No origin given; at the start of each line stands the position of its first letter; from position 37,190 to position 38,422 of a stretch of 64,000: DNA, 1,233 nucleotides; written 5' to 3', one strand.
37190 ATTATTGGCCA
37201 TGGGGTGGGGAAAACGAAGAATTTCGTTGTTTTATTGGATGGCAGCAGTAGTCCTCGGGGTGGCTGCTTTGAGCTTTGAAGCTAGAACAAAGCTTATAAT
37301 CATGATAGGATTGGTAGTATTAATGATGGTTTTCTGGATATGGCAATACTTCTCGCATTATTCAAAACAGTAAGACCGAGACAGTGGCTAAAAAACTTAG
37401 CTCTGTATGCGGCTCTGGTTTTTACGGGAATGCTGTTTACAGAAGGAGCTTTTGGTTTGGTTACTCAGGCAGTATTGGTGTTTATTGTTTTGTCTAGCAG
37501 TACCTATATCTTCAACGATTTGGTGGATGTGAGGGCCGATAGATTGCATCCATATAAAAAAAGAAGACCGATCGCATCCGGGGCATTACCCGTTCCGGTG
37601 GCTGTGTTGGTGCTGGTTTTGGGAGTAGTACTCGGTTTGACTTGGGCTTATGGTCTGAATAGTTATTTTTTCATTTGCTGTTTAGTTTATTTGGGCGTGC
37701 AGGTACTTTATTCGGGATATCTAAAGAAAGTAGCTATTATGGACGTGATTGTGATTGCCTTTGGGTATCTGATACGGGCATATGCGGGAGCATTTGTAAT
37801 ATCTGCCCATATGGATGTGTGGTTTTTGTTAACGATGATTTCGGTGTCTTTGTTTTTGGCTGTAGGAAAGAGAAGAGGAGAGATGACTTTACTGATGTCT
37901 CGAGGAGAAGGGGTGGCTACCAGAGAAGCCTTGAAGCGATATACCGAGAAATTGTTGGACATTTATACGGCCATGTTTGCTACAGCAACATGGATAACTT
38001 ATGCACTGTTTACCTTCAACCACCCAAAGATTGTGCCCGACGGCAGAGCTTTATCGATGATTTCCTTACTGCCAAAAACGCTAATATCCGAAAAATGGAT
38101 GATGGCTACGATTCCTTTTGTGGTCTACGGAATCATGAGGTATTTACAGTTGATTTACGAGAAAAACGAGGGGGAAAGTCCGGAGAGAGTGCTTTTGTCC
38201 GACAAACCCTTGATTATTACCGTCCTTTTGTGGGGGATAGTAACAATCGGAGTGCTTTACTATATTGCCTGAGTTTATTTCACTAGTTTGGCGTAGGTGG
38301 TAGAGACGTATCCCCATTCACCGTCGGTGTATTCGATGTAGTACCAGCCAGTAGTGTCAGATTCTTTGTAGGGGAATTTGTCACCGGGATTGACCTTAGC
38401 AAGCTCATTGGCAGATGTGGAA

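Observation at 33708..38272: Tightly packed envelope-glycan operon containing an actinobacterial-type decaprenyl-phosphate phosphoribosyltransferase-like gene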

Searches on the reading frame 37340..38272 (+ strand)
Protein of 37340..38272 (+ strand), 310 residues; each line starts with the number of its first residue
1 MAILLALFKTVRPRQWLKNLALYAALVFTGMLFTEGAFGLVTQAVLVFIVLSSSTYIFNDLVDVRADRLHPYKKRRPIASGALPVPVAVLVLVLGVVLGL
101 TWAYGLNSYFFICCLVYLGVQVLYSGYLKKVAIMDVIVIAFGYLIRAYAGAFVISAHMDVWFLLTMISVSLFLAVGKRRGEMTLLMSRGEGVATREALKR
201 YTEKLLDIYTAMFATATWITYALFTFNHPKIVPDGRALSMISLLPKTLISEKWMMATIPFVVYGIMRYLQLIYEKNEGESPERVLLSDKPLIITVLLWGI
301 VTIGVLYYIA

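Call 3: search_protein_families(library=pfam, proteins=[window:37340-38272:+], max_evalue=0.01)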
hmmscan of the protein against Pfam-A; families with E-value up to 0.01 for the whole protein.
window:37340-38272:+ (310 aa): 1 family
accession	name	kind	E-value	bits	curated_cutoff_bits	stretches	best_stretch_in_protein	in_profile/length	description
PF01040.23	UbiA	-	3e-19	69.7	34.2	1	27-172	5-153/250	UbiA prenyltransferase family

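Call 4: search_protein_families(library=ncbifam, proteins=[window:37340-38272:+], max_evalue=0.01)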
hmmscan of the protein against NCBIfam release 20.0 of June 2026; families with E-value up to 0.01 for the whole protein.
window:37340-38272:+ (310 aa): 17 families
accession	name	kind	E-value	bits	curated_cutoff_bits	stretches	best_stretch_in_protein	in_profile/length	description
NF008977.0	PRK12324.1-2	equivalog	4.4e-63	213.4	234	1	4-307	2-288/297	decaprenyl-phosphate phosphoribosyltransferase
NF008978.0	PRK12324.1-4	equivalog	2.5e-60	204.1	207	1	5-303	33-317/322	decaprenyl-phosphate phosphoribosyltransferase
NF008976.0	PRK12324.1-1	equivalog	1.8e-44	152.4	474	1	6-308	20-304/306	decaprenyl-phosphate phosphoribosyltransferase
NF006088.0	PRK08238.1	equivalog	8.9e-43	146.6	351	1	6-196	194-385/482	UbiA family prenyltransferase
NF009523.0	PRK12884.1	equivalog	1.1e-12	47.8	269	1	22-168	18-164/279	prenyltransferase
TIGR01475.1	ubiA_other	subfamily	4.8e-10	39.3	180.8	1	26-173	20-171/282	UbiA-like polyprenyltransferase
NF005742.0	PRK07566.1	equivalog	1.2e-06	27.9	313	1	45-166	72-195/315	chlorophyll synthase ChlG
TIGR01474.1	ubiA_proteo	equivalog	1.6e-06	27.8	275.45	1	48-145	50-148/282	4-hydroxybenzoate octaprenyltransferase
NF009515.0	PRK12874.1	equivalog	4.4e-06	26.3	392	1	32-174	38-181/291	4-hydroxybenzoate polyprenyltransferase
TIGR01473.1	cyoE_ctaB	equivalog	1.2e-05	25.2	210.3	1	20-167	12-167/281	heme o synthase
NF041585.1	MqnP_Cj_Hp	exception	2.1e-05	24.2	375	1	38-174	37-174/281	menaquinone biosynthesis prenyltransferase MqnP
NF009522.0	PRK12883.1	equivalog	4.3e-05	23.1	353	1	28-150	23-146/279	geranylgeranylglycerol-phosphate geranylgeranyltransferase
NF009521.0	PRK12882.1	equivalog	8.8e-05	21.9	296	1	20-141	23-139/280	geranylgeranylglycerol-phosphate geranylgeranyltransferase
NF009514.0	PRK12873.1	equivalog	0.00014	21.3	246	1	38-106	46-114/297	4-hydroxybenzoate polyprenyltransferase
NF009524.0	PRK12886.1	equivalog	0.0002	20.8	387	1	39-174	37-176/291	prenyltransferase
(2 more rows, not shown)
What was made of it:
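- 37340..38272 (+): Rv3806c-type polyprenyl-phosphate 5-phosphoribosyltransferase (PPPRS/DPPRS-like UbiA-family enzyme). NF008977 at 213 bits and NF008978 at 204 bits, against 48 bits or less for quinone, haem, chlorophyll or archaeal-lipid UbiA models (call 4).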

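Call 8: search_solved_structures(query=window:37340-38272:+, max_evalue=1, show_alignments=2)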
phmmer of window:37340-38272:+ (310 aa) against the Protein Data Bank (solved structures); distinct sequences matched with E-value up to 1: 5.
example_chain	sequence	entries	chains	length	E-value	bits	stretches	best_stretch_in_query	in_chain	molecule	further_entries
8j8j_D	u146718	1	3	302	5.7e-36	127.7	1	5-242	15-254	Decaprenyl-phosphate phosphoribosyltransferase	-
8j8k_A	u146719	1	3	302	1.1e-26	97.2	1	5-242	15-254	Decaprenyl-phosphate phosphoribosyltransferase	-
4od4_A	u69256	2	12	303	0.0053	19.5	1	27-125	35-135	4-hydroxybenzoate octaprenyltransferase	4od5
9sau_C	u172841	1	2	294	0.013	18.2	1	42-109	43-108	Chlorophyll a synthase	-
9sas_C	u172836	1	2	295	0.013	18.2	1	42-109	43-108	Chlorophyll a synthase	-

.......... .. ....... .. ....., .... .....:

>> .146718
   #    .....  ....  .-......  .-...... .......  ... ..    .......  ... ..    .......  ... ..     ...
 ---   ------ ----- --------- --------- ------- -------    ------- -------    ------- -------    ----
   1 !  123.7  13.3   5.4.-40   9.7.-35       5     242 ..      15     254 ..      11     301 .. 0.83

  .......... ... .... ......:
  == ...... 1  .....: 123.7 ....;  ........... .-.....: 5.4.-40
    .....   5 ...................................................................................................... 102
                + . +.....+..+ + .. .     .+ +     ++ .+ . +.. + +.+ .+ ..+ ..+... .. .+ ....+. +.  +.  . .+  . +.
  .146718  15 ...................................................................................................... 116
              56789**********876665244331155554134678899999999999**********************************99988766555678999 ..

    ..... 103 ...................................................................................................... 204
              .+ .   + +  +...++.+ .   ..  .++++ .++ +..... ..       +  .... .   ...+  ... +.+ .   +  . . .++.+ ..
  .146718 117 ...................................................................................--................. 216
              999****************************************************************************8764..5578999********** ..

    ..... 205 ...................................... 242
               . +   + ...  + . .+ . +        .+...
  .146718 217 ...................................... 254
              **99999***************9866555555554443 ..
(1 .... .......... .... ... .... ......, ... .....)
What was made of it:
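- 37340..38272 (+): PDB 8j8j E 5.7e-36 against 4od4 at 5e-3 (call 8).
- On Rv3806c-type polyprenyl-phosphate phosphoribosyltransferase (DPPRS/PPPRS): PDB 8j8j at E 5.7e-36 against UbiA 4od4 at 5e-3 (call 8). K18, Y56, Q121 and Y143 are identical in the window protein (call 8).
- The next hit, UbiA 4od4, scores 5e-3 (call 8). They align to R12, K18, Y56, N59, D63, K73, R76, Q121, Y124, K129 and Y143, and all are identical (call 8). The second DxxxD motif of prenyltransferases is replaced by GKRRGE, as in Rv3806c (GKRYAE) (call 8).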

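Call 10: find_encoding_contigs(protein=window:37340-38272:+, flank=10000, max_places=6)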
Protein window:37340-38272:+ (310 aa): 7 contigs read that carry it; 2 places shown.
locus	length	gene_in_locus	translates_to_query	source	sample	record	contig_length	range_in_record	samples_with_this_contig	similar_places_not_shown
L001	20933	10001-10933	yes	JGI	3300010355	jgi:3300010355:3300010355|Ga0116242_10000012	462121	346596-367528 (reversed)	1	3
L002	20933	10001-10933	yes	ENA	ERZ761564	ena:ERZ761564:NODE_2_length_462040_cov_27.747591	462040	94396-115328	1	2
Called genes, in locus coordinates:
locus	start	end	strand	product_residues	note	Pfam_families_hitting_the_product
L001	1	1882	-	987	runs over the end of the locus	PF00580:UvrD-helicase, PF01443:Viral_helicase1 (faint), PF13245:AAA_19, PF13604:AAA_30 (faint), PF13361:UvrD_C, PF13538:UvrD_C_2 (faint), PF12705:PDDEXK_1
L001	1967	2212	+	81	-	-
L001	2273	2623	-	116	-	-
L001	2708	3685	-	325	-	PF02646:RmuC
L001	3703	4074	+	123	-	-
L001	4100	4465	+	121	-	PF01371:Trp_repressor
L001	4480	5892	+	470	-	PF00133:tRNA-synt_1, PF01406:tRNA-synt_1e (faint), PF09334:tRNA-synt_1g, PF00133:tRNA-synt_1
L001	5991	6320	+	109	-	-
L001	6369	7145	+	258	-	PF01026:TatD_DNase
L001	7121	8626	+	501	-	PF13632:Glyco_trans_2_3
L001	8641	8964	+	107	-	-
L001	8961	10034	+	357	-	PF00953:Glycos_transf_4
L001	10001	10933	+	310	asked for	PF01040:UbiA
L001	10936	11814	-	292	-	PF08308:PEGA (faint), PF08239:SH3_3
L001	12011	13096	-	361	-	PF00044:Gp_dh_N, PF02800:Gp_dh_C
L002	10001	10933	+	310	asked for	PF01040:UbiA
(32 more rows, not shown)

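Call 11: find_homologous_proteins(query=window:37340-38272:+, max_evalue=1e-10)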
Query window:37340-38272:+ (310 aa): 4710 proteins with E <= 1e-10 among 8000 candidates; the best 120 are listed.
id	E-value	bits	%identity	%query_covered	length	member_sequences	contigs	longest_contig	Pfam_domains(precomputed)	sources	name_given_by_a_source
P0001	1.3e-194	663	100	100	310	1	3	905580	PF01040.24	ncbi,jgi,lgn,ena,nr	ncbi:MAG TPA: UbiA prenyltransferase family protein [Candidatus Woesebacteria bacterium]|nr:UbiA pre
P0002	1.7e-173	594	86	100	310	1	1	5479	PF01040.24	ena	-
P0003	1.1e-172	591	86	100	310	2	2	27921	PF01040.24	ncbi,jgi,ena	-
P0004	5.5e-171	586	85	100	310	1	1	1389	PF01040.24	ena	-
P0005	1.6e-168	578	84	100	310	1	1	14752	PF01040.24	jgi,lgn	jgi:4-hydroxybenzoate polyprenyltransferase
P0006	1.8e-168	578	83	100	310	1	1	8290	PF01040.24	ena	-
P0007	3.7e-167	573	82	100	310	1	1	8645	PF01040.24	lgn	-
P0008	3.4e-166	570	82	100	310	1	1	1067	PF01040.24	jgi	jgi:4-hydroxybenzoate polyprenyltransferase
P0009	1.1e-165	568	83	100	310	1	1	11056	PF01040.24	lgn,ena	-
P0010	1.7e-165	568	81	100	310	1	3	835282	PF01040.24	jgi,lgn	jgi:decaprenyl-phosphate phosphoribosyltransferase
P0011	2.1e-165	568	82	100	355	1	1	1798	PF01040.24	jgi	jgi:4-hydroxybenzoate polyprenyltransferase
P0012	1.0e-164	565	81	100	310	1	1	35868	PF01040.24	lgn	-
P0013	3.9e-164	563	83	100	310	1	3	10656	PF01040.24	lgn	-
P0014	2.7e-163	561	81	100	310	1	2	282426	PF01040.24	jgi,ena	jgi:4-hydroxybenzoate polyprenyltransferase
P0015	2.9e-163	560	83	100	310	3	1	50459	PF01040.24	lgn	-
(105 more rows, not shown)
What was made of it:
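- JGI annotates many homologues as 4-hydroxybenzoate polyprenyltransferase (call 11).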

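Call 23: find_related_loci(query=A1, collection=genome_contigs, flank=8000)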
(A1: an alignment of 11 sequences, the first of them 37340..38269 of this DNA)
Query A1 (310 aa) in genome_contigs; peptide patterns used: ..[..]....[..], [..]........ (x = any residue, [..] = any of these).
253 stretches matched a pattern; 227 encode a relative of the query (tblastn E <= 1e-3); the best 80 are kept; 80 distinct loci.
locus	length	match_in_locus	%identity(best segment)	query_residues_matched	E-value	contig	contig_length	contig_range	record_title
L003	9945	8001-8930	82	1-310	9e-173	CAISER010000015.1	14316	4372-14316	Candidatus Collierbacteria bacterium isolate LaPlata_bin-1578 genome assembly, contig: bin-1578:15/43, whole genome shot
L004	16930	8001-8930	81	1-310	3e-171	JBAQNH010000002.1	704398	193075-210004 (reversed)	MAG: Microgenomates group bacterium isolate MFD12002_ilm_asm_bin66 k127_42490, whole genome shotgun sequence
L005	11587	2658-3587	82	1-310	2e-171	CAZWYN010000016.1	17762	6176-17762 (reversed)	MAG TPA_asm: uncultured Pseudomonadales bacterium isolate SRP011637_co1_56 genome assembly, contig: NODE_982_length_1776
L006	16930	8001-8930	81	1-310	7e-171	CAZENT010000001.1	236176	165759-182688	MAG TPA_asm: uncultured Pseudomonadales bacterium isolate SRP263991_co1_8 genome assembly, contig: NODE_16_length_236176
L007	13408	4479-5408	78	1-310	2e-168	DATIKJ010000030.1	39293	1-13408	MAG TPA_asm: Spirochaetia bacterium isolate SMAG_U15715 k141_176592, whole genome shotgun sequence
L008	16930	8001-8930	81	1-310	6e-166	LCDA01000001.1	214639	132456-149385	MAG: Candidatus Collierbacteria bacterium GW2011_GWA2_42_17 UV06_C0001, whole genome shotgun sequence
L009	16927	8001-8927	80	1-309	2e-165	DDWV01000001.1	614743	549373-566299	MAG TPA_asm: Candidatus Collierbacteria bacterium UBA2277 UBA2277_contig_697, whole genome shotgun sequence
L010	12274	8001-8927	78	1-309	7e-165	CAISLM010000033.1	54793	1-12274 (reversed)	Candidatus Collierbacteria bacterium isolate AM-lipid-02-D9_bin-0599 genome assembly, contig: bin-0599:33/98, whole geno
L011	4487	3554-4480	74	1-310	2e-159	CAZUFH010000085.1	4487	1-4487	MAG TPA_asm: uncultured Pseudomonadales bacterium isolate SRP050083_co2_371 genome assembly, contig: NODE_18949_length_4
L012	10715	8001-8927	75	1-310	3e-155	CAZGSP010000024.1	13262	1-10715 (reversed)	MAG TPA_asm: uncultured Pseudomonadales bacterium isolate binchicken_co169_192 genome assembly, contig: k99_573817, whol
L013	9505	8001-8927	74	1-310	5e-155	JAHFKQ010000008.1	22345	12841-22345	MAG: Candidatus Collierbacteria bacterium isolate nzgw413 NODE_2116_length_22346_cov_3.979888, whole genome shotgun sequ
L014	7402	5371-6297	75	1-310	1e-154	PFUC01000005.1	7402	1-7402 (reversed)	MAG: Candidatus Collierbacteria bacterium CG_4_9_14_3_um_filter_43_16 CG_4_9_14_3_um_filter_150_scaffold_21049_c, whole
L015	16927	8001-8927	75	1-310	2e-154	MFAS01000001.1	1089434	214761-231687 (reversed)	MAG: Candidatus Collierbacteria bacterium RIFOXYD2_FULL_45_13 RIFOXYD2_FULL_OP11_Collierbacteria_45_13, whole genome sho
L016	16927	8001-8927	73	1-310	5e-153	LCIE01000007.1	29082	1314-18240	MAG: Candidatus Collierbacteria bacterium GW2011_GWC2_44_18 UW41_C0007, whole genome shotgun sequence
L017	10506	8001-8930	76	1-310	6e-153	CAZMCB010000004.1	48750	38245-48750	MAG TPA_asm: uncultured Pseudomonadales bacterium isolate SRP263991_co7_276 genome assembly, contig: NODE_720_length_487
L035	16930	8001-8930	62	1-310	5e-132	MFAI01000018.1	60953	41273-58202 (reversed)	MAG: Candidatus Collierbacteria bacterium RIFCSPLOWO2_01_FULL_50_23 rifcsplowo2_01_scaffold_2969, whole genome shotgun s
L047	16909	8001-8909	53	4-307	1e-108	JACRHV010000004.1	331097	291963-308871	MAG: Candidatus Paceibacterota bacterium isolate NC_groundwater_1786_Pr3_B-0.1um_43_18 SR-2_scaffold_141_1480133, whole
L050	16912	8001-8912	53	7-310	1e-107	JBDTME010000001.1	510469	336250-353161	MAG: Patescibacteria group bacterium isolate cluster3_bin.119 NODE_5_length_510469_cov_14.881851, whole genome shotgun s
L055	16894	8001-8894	54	8-307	4e-107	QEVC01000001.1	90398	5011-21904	MAG: Candidatus Microgenomates bacterium isolate GWF J3_scaffold_191, whole genome shotgun sequence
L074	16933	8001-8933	54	7-310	1e-104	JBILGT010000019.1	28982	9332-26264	MAG: Limisphaerales bacterium isolate ME2016-09-28_3300042471_group7_bin68 Rohwer_bin1526_scaffold_628_c1, whole genome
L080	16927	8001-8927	55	3-310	2e-104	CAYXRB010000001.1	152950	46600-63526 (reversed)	MAG TPA_asm: uncultured Pseudomonadales bacterium isolate SRP239243_co2_211 genome assembly, contig: NODE_64_length_1529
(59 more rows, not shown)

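Call 27: search_protein_families(library=pfam, proteins=[L047:5115-6632:+, L055:5053-6585:+, L035:3700-5124:+, L035:5103-6602:+, L074:4964-6535:+, L080:619-2244:-, L047:6629-6955:+, L035:1991-3775:-], max_evalue=0.1)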
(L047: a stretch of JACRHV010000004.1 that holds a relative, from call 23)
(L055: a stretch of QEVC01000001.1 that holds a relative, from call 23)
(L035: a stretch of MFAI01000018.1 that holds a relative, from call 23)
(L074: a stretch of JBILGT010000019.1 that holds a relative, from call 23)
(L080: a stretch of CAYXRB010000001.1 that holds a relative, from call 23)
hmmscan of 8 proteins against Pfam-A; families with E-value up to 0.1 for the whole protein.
L047:5115-6632:+ (505 aa): 1 family
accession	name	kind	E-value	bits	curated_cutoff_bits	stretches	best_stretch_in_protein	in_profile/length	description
PF11846.14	Wzy_C_2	-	0.09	13.2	28.5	1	319-437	18-146/191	Virulence factor membrane-bound polymerase, C-terminal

L055:5053-6585:+ (510 aa): 0 families

L035:3700-5124:+ (474 aa): 0 families

L035:5103-6602:+ (499 aa): 0 families

L074:4964-6535:+ (523 aa): 2 families
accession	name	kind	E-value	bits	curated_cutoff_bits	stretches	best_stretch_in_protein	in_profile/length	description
PF09858.14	DUF2085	-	0.0027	18.5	25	1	104-185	18-87/90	Predicted membrane protein (DUF2085)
PF20664.2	DUF6814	-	0.081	13.6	25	0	83-121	6-45/71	Family of unknown function (DUF6814)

L080:619-2244:- (541 aa): 0 families

L047:6629-6955:+ (108 aa): 0 families

L035:1991-3775:- (594 aa): 14 families
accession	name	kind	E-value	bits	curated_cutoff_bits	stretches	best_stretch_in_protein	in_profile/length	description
PF00005.33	ABC_tran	-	2.2e-31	109.7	25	1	362-510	2-137/137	ABC transporter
PF00664.28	ABC_membrane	-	4.3e-31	109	28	1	25-295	5-272/274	ABC transporter transmembrane region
PF02463.25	SMC_N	-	3.5e-05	23.8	40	1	221-552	107-211/220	RecF/RecN/SMC N terminal domain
PF13401.12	AAA_22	-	0.00086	20.1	27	1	372-510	6-95/130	AAA domain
PF00004.35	AAA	-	0.0027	18.6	21.2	0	375-394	2-21/131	ATPase family associated with various cellular activities (AAA)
PF13175.12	AAA_15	-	0.011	15.8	32.1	1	374-454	26-92/374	AAA ATPase domain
PF06414.18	Zeta_toxin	-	0.015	15.1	22.3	0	374-418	19-63/199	Zeta toxin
PF13479.12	AAA_24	-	0.022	15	27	1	374-521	5-86/195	AAA domain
PF07728.20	AAA_5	-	0.023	15.1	22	0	375-396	3-24/139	AAA domain (dynein-related subfamily)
PF09818.15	ABC_ATPase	-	0.023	14.1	23.2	1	457-525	134-197/283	P-loop domain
PF20720.3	nSTAND3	-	0.043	13.9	27.2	0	371-395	17-42/155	Novel STAND NTPase 3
PF00931.28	NB-ARC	-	0.059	13.1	23.5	0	370-392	18-39/248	NB-ARC domain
PF03193.22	RsgA_GTPase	-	0.068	13.4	30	0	369-389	105-124/174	RsgA GTPase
PF01656.29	CbiA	-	0.08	13.3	25.4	0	375-402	3-30/125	CobQ/CobB/MinD/ParA nucleotide binding domain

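Call 34: search_solved_structures(query=A2, max_evalue=10, show_alignments=1)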
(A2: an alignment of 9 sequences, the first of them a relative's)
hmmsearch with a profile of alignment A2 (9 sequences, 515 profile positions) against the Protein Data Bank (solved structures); distinct sequences matched with E-value up to 10: 0.

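Call 35: search_protein_families(library=ncbifam, proteins=[L047:5115-6632:+, L074:4964-6535:+, L035:3700-5124:+, L035:5103-6602:+], max_evalue=1)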
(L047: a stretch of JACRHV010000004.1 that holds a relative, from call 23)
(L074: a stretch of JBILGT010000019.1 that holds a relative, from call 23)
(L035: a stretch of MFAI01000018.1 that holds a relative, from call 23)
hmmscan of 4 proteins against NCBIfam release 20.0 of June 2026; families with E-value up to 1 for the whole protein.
L047:5115-6632:+ (505 aa): 1 family
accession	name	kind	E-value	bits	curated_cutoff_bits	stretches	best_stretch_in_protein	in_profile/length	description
NF040904.1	PhrA_Strep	subfamily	0.13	12.5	40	1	135-161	11-37/56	PhrA family quorum-sensing system peptide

L074:4964-6535:+ (523 aa): 0 families

L035:3700-5124:+ (474 aa): 0 families

L035:5103-6602:+ (499 aa): 1 family
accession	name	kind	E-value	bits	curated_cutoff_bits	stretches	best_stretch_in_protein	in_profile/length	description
NF048001.1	GTP_morpho_1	equivalog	0.077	12.8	50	1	210-234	43-67/70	GTA head formation protein, RCAP_rcc01685 family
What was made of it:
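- Tried and rejected: Pfam and NCBIfam searches on single sequences were mostly empty (calls 27, 35), and a PDB profile search found nothing (call 34).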

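Call 44: find_homologous_proteins(query=A2, max_evalue=0.00001)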
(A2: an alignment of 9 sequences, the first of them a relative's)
Query A2 (9 sequences) (505 aa, profile of the alignment): 949 proteins with E <= 0.00001 among 8000 candidates; the best 120 are listed.
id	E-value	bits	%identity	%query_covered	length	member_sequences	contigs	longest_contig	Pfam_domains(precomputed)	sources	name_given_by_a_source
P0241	1.3e-205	702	100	100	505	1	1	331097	-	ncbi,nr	ncbi:MAG: hypothetical protein HZA34_02405 [Candidatus Pacebacteria bacterium]|nr:hypothetical prote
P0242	1.2e-200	686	42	100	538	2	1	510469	-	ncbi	ncbi:MAG: hypothetical protein ABI425_01645 [Patescibacteria group bacterium]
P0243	2.3e-197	675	41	94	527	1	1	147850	-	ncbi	-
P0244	8.4e-189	646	44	96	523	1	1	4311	-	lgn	-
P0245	2.6e-180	618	43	100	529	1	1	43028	-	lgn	-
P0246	3.5e-180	618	42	99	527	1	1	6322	PF27757.1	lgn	-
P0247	1.8e-179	616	42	94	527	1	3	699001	PF27757.1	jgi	jgi:hypothetical protein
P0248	2.2e-179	615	43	99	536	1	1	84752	-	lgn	-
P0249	1.6e-178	613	42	100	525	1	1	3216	-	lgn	-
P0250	3.2e-178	612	44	99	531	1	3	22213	PF02366.25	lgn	-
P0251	5.3e-178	611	56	100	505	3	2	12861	PF27757.1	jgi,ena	-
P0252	9.2e-177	607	56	100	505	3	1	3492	PF27757.1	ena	-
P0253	3.5e-176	605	55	100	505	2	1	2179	PF27757.1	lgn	-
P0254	5.1e-176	604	57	100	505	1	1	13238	PF27757.1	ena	-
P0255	1.7e-175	603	41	100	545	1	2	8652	-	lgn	-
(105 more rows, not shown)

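Call 48: search_protein_families(library=pfam, alignment_id=A4, max_evalue=0.01)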
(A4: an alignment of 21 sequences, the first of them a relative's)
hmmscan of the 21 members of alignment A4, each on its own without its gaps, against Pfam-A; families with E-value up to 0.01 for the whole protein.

A. member 1, P0241 (505 aa): 0 families

B. families by the number of members that match (of 21 scanned): 4 families
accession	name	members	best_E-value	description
PF02366.24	PMT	5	2.9e-07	Dolichyl-phosphate-mannose-protein mannosyltransferase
PF13231.12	PMT_2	3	4.5e-06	Dolichyl-phosphate-mannose-protein mannosyltransferase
PF04041.19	Glyco_hydro_130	1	0.0041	beta-1,4-mannooligosaccharide phosphorylase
PF11204.13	DUF2985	1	0.0091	Protein of unknown function (DUF2985)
